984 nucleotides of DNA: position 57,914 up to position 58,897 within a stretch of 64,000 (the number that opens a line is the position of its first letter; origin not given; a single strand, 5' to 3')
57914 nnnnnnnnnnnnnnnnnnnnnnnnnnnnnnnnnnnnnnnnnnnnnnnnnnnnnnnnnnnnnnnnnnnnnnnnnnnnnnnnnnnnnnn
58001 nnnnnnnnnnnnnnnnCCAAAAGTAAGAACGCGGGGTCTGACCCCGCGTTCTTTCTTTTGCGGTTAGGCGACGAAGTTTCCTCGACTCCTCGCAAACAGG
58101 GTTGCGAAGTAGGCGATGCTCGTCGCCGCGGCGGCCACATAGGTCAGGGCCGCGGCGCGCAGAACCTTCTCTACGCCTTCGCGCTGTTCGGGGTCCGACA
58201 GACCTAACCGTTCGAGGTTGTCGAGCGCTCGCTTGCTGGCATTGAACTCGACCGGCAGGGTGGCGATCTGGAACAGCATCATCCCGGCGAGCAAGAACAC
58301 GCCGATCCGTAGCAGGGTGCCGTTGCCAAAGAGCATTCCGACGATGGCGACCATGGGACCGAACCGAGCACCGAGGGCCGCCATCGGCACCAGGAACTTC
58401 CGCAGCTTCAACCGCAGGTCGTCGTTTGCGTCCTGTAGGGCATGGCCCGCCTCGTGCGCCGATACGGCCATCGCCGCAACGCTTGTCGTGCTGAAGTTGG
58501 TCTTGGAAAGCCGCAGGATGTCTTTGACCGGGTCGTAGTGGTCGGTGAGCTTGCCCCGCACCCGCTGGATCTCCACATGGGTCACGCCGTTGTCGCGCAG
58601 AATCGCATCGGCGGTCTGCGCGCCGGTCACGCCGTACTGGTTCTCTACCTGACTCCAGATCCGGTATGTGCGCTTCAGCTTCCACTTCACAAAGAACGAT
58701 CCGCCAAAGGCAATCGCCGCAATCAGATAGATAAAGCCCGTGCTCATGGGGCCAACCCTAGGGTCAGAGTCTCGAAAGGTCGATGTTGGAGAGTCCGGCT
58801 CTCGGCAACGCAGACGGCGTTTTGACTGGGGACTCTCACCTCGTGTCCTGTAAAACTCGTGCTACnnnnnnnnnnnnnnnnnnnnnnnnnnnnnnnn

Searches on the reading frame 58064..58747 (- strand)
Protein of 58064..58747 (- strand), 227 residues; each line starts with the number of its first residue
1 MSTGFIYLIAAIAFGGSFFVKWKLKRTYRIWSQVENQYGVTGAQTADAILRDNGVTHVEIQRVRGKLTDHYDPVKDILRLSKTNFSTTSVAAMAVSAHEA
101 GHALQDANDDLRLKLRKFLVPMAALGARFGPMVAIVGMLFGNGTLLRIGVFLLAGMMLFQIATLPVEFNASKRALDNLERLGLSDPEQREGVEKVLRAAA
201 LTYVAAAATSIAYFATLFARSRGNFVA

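Call 14: search_protein_families(library=pfam, proteins=[window:58064-58747:-], max_evalue=0.001)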
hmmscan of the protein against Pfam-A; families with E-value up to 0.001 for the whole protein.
window:58064-58747:- (227 aa): 1 family
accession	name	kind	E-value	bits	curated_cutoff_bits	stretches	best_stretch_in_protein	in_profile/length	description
PF04298.18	Zn_peptidase_2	-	6e-74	248.7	27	1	7-219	2-215/218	Putative neutral zinc metallopeptidase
